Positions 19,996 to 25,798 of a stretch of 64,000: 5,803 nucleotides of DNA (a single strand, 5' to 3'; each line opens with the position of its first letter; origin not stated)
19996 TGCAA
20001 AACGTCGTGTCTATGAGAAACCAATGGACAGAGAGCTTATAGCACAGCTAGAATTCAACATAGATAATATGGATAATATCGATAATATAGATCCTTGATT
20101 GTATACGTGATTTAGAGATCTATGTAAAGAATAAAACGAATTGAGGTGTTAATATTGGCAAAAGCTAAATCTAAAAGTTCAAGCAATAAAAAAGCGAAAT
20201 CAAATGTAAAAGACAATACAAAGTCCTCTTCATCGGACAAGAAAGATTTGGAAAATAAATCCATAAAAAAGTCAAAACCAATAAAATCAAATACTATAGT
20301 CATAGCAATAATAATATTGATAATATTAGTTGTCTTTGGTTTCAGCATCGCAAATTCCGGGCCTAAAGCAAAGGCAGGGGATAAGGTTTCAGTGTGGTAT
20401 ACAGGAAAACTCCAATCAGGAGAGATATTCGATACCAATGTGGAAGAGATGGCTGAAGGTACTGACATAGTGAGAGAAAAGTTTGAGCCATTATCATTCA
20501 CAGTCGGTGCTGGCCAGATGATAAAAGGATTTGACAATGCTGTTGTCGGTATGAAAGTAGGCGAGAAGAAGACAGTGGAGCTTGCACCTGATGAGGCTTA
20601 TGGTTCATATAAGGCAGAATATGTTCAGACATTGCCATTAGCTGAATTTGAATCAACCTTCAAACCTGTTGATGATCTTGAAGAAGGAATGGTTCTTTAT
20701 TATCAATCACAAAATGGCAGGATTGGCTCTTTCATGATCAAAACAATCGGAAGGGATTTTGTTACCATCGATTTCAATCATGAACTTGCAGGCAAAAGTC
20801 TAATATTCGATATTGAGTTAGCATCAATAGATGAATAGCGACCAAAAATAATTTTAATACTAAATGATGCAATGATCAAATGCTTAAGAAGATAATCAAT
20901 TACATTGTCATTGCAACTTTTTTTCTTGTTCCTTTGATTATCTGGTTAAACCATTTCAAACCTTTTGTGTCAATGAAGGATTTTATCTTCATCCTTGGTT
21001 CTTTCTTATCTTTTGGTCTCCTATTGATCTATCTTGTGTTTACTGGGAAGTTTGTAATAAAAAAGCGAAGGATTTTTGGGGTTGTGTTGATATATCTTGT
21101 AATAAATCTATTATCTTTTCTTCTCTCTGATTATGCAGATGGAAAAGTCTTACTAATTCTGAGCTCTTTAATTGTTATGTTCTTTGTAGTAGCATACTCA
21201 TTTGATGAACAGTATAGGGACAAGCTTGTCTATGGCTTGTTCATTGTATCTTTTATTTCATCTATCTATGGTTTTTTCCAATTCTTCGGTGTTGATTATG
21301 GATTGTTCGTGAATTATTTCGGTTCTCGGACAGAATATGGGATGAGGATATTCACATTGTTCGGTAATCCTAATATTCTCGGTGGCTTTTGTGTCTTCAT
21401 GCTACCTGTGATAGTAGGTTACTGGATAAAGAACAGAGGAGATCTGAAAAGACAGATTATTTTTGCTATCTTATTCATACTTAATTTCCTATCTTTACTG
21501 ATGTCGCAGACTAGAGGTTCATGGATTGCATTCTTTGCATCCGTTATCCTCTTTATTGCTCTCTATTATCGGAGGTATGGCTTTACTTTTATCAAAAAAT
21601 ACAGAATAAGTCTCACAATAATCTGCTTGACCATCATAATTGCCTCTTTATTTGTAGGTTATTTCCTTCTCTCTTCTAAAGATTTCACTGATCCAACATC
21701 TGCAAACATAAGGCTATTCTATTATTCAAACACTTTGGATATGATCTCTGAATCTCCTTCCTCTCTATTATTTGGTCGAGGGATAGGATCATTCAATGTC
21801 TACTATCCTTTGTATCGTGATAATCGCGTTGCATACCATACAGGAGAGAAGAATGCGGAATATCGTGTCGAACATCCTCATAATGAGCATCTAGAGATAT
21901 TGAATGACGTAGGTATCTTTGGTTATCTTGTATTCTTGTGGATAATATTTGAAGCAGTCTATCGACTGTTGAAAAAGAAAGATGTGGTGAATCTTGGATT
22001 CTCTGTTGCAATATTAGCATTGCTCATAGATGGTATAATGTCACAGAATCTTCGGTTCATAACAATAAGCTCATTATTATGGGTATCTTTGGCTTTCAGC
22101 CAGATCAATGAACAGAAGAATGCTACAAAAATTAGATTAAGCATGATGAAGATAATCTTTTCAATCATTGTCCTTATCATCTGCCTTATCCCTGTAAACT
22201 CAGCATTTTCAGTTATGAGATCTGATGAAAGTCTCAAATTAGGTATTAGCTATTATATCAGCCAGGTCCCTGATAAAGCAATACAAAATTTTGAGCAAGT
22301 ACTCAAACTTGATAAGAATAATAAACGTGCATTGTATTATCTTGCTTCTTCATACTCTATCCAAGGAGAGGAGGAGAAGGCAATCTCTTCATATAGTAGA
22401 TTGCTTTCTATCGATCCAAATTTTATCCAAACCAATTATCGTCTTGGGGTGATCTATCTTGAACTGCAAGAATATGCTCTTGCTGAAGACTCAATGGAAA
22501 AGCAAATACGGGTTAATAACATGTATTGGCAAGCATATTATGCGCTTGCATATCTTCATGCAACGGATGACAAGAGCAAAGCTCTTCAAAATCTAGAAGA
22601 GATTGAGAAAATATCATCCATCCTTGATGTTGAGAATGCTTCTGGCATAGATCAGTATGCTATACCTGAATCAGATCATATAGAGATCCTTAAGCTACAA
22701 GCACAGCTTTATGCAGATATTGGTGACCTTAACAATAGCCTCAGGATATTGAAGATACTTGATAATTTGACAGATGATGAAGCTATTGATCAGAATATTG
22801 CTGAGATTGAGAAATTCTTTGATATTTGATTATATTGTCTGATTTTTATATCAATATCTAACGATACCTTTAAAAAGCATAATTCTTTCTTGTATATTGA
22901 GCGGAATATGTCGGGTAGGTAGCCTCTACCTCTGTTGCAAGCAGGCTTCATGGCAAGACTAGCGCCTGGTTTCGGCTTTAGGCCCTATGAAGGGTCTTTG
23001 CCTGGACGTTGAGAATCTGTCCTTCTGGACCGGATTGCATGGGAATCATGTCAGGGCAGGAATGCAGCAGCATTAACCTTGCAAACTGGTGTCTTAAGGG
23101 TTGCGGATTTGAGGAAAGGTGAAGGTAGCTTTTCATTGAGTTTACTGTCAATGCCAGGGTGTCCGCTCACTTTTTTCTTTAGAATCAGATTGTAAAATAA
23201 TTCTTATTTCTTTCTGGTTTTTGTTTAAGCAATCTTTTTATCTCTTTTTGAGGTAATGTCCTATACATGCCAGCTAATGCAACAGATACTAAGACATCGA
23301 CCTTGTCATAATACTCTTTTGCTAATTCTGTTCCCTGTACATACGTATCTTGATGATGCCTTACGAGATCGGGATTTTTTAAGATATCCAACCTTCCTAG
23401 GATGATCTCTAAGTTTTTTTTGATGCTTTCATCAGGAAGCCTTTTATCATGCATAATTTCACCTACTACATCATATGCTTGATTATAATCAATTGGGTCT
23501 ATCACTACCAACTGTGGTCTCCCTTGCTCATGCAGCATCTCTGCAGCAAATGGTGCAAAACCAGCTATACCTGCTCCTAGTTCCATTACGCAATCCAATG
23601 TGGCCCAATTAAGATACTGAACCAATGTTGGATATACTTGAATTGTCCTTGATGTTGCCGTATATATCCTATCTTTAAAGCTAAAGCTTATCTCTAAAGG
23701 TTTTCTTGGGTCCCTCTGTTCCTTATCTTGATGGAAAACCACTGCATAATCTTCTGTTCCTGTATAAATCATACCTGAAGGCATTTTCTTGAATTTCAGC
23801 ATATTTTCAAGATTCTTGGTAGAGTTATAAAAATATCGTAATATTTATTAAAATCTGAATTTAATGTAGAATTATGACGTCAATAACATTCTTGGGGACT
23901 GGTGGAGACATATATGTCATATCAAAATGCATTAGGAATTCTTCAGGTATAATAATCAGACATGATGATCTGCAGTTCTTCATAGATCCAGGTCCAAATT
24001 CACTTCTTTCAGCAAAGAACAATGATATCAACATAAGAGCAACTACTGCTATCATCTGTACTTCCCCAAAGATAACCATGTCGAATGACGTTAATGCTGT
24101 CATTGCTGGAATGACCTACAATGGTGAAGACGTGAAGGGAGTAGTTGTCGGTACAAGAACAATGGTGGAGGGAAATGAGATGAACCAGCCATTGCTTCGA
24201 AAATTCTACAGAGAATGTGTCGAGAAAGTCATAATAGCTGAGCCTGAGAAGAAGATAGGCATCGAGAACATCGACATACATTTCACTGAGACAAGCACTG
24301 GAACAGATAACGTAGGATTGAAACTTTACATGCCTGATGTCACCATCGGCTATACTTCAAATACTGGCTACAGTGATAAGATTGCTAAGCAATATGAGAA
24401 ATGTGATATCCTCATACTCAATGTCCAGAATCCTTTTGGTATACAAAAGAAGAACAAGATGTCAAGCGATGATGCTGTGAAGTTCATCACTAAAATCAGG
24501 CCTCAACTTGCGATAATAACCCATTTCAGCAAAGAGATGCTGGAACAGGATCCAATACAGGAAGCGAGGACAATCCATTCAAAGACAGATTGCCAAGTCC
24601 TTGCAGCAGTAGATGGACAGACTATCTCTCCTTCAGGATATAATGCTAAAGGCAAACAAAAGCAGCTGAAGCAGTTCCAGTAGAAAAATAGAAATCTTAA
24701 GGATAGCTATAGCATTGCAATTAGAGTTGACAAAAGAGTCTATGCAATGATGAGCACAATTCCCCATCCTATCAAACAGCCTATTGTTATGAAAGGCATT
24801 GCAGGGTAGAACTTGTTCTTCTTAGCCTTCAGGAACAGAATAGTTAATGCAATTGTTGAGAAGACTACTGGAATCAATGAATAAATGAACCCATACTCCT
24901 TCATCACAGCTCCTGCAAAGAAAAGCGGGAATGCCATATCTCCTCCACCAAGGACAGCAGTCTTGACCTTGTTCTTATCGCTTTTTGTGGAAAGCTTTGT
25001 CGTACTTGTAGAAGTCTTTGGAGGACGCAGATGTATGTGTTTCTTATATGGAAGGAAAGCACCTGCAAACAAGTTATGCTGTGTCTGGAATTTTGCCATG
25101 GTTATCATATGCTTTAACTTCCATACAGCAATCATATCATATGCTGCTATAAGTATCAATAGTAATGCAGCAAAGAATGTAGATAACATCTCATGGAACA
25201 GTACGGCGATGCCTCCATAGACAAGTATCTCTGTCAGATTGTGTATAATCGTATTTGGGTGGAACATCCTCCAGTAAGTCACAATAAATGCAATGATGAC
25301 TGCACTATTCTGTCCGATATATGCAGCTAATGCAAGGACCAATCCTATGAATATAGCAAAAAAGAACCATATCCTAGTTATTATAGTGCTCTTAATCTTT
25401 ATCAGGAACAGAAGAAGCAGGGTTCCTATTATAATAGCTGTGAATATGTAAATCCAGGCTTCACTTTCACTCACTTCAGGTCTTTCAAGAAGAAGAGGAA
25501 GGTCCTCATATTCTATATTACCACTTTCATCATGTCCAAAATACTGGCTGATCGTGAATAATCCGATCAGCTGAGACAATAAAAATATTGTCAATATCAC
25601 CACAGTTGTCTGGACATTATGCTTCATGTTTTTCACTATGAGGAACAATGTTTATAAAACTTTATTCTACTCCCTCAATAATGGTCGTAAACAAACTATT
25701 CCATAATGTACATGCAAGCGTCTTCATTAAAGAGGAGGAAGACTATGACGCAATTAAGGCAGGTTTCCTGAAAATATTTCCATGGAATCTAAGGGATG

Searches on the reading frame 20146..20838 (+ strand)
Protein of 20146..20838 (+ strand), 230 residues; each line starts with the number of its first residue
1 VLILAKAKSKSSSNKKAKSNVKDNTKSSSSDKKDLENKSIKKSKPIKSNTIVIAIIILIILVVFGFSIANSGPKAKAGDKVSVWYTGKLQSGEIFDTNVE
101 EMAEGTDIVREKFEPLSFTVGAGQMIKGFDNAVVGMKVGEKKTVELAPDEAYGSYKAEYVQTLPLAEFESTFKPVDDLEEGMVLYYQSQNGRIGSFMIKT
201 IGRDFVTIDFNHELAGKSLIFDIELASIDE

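Call 85: search_protein_families(library=pfam, proteins=[window:20146-20838:+], max_evalue=0.00001)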
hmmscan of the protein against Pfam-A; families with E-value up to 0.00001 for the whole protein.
window:20146-20838:+ (230 aa): 1 family
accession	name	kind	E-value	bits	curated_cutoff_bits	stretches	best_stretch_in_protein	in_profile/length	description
PF00254.34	FKBP_C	-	4.3e-21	75.5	21.1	1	74-225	3-93/94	FKBP-type peptidyl-prolyl cis-trans isomerase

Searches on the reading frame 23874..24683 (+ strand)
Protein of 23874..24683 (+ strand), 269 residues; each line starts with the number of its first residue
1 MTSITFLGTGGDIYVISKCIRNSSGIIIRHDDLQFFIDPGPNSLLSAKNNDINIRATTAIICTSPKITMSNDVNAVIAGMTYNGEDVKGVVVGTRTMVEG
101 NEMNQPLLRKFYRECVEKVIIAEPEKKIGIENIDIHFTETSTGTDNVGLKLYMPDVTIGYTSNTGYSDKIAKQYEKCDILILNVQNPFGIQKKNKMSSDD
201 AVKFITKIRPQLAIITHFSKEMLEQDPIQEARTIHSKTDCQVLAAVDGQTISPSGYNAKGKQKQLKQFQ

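Call 85: search_protein_families(library=pfam, proteins=[window:23874-24683:+], max_evalue=0.00001)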
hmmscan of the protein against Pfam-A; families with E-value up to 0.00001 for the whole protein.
window:23874-24683:+ (269 aa): 1 family
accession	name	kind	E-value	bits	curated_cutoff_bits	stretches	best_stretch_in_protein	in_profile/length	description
PF12706.13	Lactamase_B_2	-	1.2e-06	28.8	27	1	115-218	83-200/200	Beta-lactamase superfamily domain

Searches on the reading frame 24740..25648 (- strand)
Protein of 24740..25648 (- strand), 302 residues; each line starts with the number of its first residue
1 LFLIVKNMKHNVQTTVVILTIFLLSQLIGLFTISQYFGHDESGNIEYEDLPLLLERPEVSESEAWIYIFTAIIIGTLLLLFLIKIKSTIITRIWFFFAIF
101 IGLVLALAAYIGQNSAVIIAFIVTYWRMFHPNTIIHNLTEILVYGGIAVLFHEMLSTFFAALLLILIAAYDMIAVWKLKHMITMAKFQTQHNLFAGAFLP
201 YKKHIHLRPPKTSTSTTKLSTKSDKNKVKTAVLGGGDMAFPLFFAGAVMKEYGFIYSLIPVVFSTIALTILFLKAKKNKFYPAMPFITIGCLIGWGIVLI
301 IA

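Call 85: search_protein_families(library=pfam, proteins=[window:24740-25648:-], max_evalue=0.00001)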
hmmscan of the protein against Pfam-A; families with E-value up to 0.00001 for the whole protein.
window:24740-25648:- (302 aa): 1 family
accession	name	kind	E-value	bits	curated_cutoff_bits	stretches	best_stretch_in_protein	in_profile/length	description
PF06550.16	SPP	-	1.3e-12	48.3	23.9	1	75-300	54-279/283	Signal-peptide peptidase, presenilin aspartyl protease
